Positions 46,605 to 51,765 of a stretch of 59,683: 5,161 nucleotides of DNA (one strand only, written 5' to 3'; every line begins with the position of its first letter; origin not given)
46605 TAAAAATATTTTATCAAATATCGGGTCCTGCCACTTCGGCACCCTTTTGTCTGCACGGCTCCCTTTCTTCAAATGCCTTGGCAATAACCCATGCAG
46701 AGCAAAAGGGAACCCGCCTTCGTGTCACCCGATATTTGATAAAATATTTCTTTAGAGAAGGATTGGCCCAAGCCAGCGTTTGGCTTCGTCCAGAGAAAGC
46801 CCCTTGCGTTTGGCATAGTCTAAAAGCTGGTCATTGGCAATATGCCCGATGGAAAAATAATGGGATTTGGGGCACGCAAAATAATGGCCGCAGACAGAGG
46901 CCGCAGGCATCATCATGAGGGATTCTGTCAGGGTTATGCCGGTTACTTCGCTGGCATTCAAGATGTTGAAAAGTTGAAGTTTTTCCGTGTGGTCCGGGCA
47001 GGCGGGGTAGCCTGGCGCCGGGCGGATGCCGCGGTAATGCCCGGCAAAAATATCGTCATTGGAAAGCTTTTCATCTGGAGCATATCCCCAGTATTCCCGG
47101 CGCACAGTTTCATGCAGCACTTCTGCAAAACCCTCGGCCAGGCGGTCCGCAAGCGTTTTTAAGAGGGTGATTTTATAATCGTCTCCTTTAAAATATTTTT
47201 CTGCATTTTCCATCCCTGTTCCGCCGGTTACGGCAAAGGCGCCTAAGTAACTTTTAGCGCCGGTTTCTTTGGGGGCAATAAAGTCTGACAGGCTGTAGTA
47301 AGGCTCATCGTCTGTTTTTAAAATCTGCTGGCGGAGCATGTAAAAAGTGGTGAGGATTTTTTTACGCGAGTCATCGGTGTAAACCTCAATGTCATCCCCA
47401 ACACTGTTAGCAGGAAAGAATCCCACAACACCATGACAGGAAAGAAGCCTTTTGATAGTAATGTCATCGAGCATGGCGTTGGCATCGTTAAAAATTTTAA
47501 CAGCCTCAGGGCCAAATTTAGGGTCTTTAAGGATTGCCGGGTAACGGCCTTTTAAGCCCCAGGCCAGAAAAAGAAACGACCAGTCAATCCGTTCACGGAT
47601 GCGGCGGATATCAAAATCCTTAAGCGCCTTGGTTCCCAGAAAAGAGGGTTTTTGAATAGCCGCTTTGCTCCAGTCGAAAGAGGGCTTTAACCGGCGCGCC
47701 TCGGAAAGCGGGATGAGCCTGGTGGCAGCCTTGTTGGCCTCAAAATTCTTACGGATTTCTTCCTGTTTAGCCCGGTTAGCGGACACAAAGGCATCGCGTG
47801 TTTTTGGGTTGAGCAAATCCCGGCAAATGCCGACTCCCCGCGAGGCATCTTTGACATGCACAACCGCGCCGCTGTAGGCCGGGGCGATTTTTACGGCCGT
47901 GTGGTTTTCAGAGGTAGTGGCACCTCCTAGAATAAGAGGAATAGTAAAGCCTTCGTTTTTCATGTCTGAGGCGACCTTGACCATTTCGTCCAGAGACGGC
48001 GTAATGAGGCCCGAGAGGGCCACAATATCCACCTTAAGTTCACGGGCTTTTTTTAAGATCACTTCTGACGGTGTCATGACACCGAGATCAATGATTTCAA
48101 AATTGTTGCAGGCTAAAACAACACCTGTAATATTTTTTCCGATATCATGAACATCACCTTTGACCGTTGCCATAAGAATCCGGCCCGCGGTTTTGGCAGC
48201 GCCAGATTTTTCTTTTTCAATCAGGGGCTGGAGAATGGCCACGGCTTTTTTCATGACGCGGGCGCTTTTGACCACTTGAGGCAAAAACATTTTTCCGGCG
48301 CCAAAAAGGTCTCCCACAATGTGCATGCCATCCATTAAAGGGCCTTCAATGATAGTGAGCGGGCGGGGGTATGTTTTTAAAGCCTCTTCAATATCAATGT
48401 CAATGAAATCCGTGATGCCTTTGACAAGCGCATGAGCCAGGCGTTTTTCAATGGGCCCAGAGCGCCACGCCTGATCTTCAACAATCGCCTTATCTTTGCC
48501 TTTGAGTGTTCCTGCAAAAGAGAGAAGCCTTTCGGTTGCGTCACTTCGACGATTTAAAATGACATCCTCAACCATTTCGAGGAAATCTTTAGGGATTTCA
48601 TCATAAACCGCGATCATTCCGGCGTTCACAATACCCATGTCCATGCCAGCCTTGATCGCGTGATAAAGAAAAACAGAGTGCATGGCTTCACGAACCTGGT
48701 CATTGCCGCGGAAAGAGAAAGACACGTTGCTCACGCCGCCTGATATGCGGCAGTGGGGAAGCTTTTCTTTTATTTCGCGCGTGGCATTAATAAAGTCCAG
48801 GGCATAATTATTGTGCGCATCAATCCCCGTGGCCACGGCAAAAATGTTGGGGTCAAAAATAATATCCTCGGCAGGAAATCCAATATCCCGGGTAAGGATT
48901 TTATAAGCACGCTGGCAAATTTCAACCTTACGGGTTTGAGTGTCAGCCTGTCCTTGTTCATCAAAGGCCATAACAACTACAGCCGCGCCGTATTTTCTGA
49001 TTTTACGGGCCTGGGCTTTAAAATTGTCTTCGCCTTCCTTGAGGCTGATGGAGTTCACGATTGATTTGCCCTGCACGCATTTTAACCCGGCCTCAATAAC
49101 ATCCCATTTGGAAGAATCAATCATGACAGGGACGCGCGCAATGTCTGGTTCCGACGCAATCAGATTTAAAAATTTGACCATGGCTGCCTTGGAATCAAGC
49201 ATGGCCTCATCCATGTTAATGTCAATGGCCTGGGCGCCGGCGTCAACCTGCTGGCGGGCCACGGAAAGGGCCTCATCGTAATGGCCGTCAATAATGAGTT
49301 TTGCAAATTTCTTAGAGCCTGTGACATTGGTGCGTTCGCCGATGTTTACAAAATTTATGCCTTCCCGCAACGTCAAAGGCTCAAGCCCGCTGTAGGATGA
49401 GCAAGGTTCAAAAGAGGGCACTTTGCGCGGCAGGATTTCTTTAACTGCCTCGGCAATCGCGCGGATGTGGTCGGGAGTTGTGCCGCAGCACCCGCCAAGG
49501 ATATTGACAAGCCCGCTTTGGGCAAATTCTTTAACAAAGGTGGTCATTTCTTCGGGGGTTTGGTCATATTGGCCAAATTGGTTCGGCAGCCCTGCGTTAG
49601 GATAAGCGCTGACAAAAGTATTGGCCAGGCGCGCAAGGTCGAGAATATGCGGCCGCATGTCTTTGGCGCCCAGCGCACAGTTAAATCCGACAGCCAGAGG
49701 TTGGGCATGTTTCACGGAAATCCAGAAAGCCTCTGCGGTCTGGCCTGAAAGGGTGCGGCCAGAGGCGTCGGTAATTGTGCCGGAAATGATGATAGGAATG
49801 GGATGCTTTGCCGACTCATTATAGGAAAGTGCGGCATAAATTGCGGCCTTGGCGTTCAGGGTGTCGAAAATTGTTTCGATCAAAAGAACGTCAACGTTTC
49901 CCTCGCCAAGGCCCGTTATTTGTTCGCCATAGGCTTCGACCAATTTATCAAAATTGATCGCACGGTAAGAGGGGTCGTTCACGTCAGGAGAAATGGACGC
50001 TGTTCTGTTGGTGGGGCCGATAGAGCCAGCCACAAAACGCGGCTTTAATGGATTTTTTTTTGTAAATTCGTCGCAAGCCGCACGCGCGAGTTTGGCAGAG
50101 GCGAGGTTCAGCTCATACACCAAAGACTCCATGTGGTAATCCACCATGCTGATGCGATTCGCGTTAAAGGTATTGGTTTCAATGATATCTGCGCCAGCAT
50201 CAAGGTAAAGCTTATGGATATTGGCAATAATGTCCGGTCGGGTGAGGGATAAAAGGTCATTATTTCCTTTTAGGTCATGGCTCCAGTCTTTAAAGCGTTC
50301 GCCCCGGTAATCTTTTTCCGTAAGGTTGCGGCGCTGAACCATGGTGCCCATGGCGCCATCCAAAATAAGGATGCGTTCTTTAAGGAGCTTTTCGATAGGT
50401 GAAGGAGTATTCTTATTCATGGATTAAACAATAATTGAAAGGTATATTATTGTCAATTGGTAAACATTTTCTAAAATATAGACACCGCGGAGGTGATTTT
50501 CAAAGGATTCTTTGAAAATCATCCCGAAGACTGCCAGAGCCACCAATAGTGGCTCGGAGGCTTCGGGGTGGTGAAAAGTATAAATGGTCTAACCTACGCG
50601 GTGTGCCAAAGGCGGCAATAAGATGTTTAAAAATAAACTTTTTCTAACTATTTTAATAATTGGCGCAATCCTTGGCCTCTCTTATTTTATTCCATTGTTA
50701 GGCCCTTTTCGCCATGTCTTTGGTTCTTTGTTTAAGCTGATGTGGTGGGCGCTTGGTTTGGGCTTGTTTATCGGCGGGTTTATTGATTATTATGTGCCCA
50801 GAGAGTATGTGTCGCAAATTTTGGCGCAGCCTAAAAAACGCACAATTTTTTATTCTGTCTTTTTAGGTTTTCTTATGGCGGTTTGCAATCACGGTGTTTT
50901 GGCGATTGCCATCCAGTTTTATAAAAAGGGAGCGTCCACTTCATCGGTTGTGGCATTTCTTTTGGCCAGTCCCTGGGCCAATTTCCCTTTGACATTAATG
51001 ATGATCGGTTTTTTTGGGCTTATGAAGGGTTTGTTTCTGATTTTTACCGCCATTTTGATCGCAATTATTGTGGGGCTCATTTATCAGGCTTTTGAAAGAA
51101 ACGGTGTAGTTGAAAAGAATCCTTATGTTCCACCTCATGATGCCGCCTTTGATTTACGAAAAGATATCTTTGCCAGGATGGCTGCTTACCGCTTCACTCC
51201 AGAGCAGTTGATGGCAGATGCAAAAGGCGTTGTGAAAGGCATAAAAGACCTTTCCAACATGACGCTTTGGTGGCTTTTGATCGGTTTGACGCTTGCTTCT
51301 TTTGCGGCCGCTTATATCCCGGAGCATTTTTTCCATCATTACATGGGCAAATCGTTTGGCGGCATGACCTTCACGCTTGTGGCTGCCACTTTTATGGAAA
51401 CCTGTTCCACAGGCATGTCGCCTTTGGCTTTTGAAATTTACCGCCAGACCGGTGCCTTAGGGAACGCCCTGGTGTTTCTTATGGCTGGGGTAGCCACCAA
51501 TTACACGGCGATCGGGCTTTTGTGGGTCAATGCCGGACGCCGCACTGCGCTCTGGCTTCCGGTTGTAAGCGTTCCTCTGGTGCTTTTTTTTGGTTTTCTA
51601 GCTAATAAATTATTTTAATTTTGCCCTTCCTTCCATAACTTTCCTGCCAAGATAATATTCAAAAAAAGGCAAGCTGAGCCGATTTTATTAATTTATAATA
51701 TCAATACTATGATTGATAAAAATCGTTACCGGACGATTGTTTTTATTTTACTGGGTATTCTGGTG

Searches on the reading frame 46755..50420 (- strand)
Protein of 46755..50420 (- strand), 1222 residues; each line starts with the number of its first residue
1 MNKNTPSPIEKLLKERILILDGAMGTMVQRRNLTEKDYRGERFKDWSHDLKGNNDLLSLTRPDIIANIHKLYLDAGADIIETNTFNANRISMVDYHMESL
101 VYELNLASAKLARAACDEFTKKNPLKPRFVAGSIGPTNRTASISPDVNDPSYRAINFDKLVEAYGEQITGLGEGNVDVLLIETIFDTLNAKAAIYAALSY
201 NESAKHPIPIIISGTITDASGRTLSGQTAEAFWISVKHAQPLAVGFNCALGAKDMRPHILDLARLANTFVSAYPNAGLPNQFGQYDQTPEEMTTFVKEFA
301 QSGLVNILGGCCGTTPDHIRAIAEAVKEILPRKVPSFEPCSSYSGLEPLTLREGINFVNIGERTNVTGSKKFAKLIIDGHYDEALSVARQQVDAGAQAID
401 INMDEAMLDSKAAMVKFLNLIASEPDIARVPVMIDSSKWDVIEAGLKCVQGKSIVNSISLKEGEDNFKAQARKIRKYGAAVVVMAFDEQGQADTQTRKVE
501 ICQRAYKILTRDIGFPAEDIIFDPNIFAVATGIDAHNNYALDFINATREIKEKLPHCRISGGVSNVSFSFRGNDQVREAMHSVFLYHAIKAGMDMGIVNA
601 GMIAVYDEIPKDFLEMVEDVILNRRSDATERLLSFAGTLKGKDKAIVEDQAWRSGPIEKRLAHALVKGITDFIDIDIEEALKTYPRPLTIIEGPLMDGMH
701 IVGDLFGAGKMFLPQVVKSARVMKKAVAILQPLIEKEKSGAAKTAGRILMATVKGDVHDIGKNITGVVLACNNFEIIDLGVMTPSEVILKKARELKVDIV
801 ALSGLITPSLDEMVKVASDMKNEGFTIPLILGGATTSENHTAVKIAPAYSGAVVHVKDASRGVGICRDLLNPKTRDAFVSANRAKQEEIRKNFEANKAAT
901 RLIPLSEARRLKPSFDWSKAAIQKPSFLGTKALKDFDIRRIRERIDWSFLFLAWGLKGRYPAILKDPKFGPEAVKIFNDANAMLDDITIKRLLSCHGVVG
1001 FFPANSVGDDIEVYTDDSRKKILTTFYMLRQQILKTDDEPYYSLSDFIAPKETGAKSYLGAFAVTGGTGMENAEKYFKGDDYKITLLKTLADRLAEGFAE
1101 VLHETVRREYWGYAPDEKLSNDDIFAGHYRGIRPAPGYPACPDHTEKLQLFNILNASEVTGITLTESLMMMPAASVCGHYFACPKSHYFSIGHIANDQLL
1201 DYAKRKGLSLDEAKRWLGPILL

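Call 12: search_protein_families(library=pfam, proteins=[window:46755-50420:-], max_evalue=0.001)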
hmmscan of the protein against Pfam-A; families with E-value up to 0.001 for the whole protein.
window:46755-50420:- (1222 aa): 5 families
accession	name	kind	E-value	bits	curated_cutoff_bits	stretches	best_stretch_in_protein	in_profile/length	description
PF02965.22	Met_synt_B12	-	2e-113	378.8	25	1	937-1207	1-273/273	Vitamin B12 dependent methionine synthase, activation domain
PF02574.22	S-methyl_trans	-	3.9e-100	335.8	22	1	18-326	1-283/283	Homocysteine S-methyltransferase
PF00809.28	Pterin_bind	-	1.8e-64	218.2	25.5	1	361-599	1-244/244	Pterin binding enzyme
PF02607.22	B12-binding_2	-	1.6e-25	89.5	23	1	658-730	2-73/74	B12 binding domain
PF02310.24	B12-binding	-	1.3e-16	61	32.1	1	746-837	1-92/121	B12 binding domain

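Call 18: find_related_loci(query=window:46755-50420:-, collection=genome_contigs, flank=1000)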
Query window:46755-50420:- (1222 aa) in genome_contigs; peptide patterns used: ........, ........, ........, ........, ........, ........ (x = any residue, [..] = any of these).
600 stretches matched a pattern (row limit reached: there are more); 583 encode a relative of the query (tblastn E <= 1e-3); the best 80 are kept; 80 distinct loci.
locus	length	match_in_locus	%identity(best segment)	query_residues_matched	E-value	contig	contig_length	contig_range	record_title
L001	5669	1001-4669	75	1-1221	0e+0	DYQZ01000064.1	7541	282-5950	MAG TPA_asm: Candidatus Omnitrophus sp. isolate SulCav_GS10_10_48_10 SulCav_GS10_10_18852_length_7541_cov_5_734304, whol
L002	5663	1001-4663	75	2-1221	0e+0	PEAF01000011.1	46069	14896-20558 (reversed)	MAG: Candidatus Omnitrophota bacterium isolate MBPbin6 scaffold52, whole genome shotgun sequence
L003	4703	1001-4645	65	9-1221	0e+0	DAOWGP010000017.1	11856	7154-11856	MAG TPA_asm: Candidatus Omnitrophota bacterium isolate CSMAG_1994 CSMAG_1994_k141_2512062_length_11856_cov_62.6587, whol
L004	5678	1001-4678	62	4-1221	0e+0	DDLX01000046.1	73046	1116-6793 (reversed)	MAG TPA_asm: Cytophagales bacterium UBA2561 UBA2561_contig_343, whole genome shotgun sequence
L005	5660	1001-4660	62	9-1221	0e+0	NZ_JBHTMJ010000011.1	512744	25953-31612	Mucilaginibacter terrae strain CCM 8645 GCM70027364_19, whole genome shotgun sequence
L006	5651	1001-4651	67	8-1221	0e+0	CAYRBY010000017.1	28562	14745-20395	MAG TPA_asm: uncultured bacterium isolate SRP278252_co1_689 genome assembly, contig: NODE_2632_length_28562_cov_9.563405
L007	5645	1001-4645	63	13-1221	0e+0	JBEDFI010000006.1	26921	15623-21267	MAG: Bacteroidota bacterium isolate NASQAN2014_190_A_bin.13 scaffold_000099, whole genome shotgun sequence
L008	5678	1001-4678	62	9-1221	0e+0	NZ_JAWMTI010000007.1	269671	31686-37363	Olivibacter sp. CPCC 100613 Scaffold7, whole genome shotgun sequence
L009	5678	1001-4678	62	9-1221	0e+0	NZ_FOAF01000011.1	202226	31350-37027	Olivibacter domesticus strain DSM 18733, whole genome shotgun sequence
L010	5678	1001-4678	62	9-1221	0e+0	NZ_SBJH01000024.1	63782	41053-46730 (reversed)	Olivibacter sp. XZL3 C785, whole genome shotgun sequence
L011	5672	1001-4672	62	9-1221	0e+0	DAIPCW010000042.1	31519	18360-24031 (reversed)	MAG TPA_asm: Sphingobacteriaceae bacterium isolate CTOTU41441 NODE_828_length_31519_cov_7.176456, whole genome shotgun s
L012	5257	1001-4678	62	9-1221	0e+0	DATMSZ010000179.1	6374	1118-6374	MAG TPA_asm: Pseudosphingobacterium sp. isolate SMAG_U12999 k141_31615, whole genome shotgun sequence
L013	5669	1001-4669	62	8-1221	0e+0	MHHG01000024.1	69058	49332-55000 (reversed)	MAG: Omnitrophica WOR_2 bacterium RIFOXYA2_FULL_38_17 rifoxya2_full_scaffold_233, whole genome shotgun sequence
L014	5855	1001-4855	60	9-1221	0e+0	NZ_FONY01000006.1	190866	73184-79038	Thermoflexibacter ruber strain GEY, DSM 9560, whole genome shotgun sequence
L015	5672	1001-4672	62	9-1221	0e+0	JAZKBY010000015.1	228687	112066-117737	MAG: Bacteroidota bacterium isolate ADI_H3L2_122-bin011 ADIH3L2_B011_0_000000000015, whole genome shotgun sequence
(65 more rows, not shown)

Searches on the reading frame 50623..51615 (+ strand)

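Call 12: search_protein_families(library=pfam, proteins=[window:50623-51615:+], max_evalue=0.001)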
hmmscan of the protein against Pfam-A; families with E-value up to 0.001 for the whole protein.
window:50623-51615:+ (331 aa): 1 family
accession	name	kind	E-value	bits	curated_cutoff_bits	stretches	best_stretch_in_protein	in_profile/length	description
PF03773.19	ArsP_1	-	7.6e-34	117.6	32.3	2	29-158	5-136/294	Predicted permease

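Call 69: search_protein_families(library=ncbifam, proteins=[window:50623-51615:+], max_evalue=0.001)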
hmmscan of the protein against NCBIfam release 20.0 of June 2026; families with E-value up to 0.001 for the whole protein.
window:50623-51615:+ (331 aa): 2 families
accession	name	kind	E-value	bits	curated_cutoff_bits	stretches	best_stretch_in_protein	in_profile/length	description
NF033936.1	CuZnOut_SO0444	equivalog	2.9e-33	115.4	300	1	44-330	12-312/351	SO_0444 family Cu/Zn efflux transporter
NF040736.1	efflux_SaoE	equivalog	2.1e-24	86.4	325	1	46-330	24-297/352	efflux transporter SaoE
